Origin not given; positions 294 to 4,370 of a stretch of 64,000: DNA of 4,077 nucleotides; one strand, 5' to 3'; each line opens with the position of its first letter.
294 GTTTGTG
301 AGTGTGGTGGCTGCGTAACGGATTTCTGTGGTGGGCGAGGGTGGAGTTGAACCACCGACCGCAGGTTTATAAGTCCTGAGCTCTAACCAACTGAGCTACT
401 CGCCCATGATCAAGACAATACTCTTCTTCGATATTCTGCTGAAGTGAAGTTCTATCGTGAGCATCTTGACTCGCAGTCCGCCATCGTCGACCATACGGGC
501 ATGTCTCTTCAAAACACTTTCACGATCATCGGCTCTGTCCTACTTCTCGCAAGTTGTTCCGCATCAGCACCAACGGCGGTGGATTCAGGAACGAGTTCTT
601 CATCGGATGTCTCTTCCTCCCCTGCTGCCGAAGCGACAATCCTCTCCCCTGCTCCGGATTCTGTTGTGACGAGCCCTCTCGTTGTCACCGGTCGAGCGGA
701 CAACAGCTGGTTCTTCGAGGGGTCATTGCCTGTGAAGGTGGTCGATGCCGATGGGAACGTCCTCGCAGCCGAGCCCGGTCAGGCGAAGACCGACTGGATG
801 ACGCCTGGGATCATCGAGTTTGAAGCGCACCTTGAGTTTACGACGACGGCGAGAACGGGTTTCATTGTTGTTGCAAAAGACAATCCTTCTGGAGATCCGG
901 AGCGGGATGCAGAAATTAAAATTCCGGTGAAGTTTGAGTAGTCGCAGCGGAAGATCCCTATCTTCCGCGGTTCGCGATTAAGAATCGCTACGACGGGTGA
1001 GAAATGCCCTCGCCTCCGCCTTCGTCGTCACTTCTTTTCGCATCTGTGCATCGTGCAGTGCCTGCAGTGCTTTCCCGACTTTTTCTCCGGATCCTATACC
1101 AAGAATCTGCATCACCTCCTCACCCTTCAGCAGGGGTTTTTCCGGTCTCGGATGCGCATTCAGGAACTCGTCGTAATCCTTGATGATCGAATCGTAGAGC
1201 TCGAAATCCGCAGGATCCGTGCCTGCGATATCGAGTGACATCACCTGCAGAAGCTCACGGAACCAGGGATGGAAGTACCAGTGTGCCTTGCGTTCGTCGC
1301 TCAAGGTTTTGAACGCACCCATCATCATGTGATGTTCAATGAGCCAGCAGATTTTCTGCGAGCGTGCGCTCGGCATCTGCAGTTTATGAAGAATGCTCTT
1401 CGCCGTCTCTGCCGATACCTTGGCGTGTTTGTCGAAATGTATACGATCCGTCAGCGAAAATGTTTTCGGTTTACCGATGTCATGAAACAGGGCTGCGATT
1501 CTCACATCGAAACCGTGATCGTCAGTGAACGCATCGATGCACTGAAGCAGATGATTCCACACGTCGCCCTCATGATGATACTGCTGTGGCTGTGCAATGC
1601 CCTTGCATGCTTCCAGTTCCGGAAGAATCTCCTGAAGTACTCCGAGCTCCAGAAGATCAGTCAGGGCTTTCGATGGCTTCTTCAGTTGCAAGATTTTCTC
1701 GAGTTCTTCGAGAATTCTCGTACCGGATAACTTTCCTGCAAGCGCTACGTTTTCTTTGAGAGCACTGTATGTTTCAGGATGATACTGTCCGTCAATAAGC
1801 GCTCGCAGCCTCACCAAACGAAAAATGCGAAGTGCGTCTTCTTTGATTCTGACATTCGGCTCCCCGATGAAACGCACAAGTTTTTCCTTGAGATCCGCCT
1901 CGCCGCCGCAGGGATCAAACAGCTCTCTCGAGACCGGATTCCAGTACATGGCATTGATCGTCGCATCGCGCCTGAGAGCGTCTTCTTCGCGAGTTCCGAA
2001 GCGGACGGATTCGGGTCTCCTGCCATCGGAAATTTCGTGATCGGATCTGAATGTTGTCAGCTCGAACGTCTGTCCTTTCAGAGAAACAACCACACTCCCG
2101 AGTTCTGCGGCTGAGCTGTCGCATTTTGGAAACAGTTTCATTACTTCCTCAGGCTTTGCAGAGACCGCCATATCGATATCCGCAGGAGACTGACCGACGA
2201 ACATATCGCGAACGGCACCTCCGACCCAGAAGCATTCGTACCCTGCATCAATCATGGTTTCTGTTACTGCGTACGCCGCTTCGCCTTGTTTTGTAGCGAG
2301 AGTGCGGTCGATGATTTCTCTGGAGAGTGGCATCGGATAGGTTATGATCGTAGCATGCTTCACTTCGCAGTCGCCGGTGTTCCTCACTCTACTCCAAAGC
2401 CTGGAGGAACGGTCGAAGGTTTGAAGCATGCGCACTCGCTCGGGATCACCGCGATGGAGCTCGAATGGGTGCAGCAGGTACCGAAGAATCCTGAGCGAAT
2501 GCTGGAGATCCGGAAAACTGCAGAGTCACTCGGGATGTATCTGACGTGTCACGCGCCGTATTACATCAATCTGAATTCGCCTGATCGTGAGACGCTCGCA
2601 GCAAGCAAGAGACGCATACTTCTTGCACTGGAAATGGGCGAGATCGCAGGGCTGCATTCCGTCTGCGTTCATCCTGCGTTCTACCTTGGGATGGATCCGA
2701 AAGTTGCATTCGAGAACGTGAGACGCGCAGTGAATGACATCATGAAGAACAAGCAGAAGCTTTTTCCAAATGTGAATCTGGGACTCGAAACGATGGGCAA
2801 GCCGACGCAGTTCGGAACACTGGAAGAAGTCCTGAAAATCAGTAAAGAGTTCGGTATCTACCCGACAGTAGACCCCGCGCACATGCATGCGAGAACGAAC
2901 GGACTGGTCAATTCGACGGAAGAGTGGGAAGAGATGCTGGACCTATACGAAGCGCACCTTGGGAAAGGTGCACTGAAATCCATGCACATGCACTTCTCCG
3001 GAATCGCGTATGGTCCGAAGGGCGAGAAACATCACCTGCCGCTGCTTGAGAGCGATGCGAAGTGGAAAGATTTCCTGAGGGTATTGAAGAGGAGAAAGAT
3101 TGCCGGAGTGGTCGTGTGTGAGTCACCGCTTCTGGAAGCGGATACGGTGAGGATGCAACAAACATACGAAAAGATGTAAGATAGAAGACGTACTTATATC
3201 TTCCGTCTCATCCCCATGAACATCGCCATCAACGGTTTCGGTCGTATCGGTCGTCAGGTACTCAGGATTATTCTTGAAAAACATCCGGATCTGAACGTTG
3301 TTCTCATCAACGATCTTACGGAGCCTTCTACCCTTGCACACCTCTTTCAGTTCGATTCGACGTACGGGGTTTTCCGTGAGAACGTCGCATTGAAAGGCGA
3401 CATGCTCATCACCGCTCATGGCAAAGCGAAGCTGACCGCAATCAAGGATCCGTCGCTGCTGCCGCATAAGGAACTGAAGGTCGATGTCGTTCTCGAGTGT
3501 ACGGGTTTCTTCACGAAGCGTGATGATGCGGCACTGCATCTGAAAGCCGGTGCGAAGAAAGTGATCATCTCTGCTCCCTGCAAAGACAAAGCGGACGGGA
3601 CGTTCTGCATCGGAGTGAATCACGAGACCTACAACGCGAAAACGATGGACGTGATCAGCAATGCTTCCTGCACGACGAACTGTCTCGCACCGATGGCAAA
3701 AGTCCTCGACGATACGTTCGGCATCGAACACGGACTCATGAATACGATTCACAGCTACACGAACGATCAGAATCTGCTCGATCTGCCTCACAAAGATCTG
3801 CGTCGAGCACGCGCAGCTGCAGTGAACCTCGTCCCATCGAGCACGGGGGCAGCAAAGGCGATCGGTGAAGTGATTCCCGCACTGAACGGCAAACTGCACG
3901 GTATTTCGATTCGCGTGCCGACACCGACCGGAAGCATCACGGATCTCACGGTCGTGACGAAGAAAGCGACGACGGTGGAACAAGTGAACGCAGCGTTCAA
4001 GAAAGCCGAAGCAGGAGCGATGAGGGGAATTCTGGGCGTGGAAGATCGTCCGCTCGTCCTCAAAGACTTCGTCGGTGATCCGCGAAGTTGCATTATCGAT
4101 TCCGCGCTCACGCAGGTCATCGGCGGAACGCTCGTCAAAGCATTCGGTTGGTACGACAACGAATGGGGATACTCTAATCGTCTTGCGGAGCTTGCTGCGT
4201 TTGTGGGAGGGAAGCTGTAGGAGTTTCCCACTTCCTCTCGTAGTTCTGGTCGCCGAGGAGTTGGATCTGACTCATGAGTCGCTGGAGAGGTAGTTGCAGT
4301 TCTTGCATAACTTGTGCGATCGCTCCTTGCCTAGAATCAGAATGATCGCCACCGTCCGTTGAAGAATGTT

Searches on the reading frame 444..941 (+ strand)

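Call 41: search_protein_families(library=pfam, proteins=[window:444-941:+], max_evalue=0.0001)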
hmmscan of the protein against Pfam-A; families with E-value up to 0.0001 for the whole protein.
window:444-941:+ (165 aa): 1 family
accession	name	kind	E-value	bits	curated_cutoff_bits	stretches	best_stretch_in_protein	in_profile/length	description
PF10648.15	Gmad2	-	3.8e-13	50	25.7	1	65-150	3-84/86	Immunoglobulin-like domain of bacterial spore germination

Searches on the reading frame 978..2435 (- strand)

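Call 41: search_protein_families(library=pfam, proteins=[window:978-2435:-], max_evalue=0.0001)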
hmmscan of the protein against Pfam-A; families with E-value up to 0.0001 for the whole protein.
window:978-2435:- (485 aa): 3 families
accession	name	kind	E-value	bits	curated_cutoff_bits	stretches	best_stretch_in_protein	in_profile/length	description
PF01743.26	PolyA_pol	-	6.6e-33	114.2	23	1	68-188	1-126/126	Poly A polymerase head domain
PF12627.12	PolyA_pol_RNAbd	-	1.1e-12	47.9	22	1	219-276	5-62/64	Probable RNA and SrmB- binding site of polymerase A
PF01966.28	HD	-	1.6e-08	35.2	22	1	310-391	26-93/116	HD domain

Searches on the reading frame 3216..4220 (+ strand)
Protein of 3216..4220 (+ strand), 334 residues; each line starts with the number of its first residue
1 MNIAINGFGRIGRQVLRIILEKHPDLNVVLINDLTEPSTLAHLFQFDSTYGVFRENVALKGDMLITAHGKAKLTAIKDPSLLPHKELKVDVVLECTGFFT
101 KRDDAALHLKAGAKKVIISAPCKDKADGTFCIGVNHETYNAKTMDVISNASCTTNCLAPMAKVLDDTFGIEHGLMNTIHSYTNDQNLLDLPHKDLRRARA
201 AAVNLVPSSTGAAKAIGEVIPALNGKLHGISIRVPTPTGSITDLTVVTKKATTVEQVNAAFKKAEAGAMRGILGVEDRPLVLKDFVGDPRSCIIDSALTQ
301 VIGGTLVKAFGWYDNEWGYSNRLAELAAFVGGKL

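Call 41: search_protein_families(library=pfam, proteins=[window:3216-4220:+], max_evalue=0.0001)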
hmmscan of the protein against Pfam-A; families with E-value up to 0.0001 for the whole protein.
window:3216-4220:+ (334 aa): 2 families
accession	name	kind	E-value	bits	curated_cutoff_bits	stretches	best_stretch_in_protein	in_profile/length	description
PF02800.25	Gp_dh_C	-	2.2e-63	213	24.4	1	157-313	1-158/158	Glyceraldehyde 3-phosphate dehydrogenase, C-terminal domain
PF00044.30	Gp_dh_N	-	1.6e-32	112.2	31.7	1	1-101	1-100/101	Glyceraldehyde 3-phosphate dehydrogenase, NAD binding domain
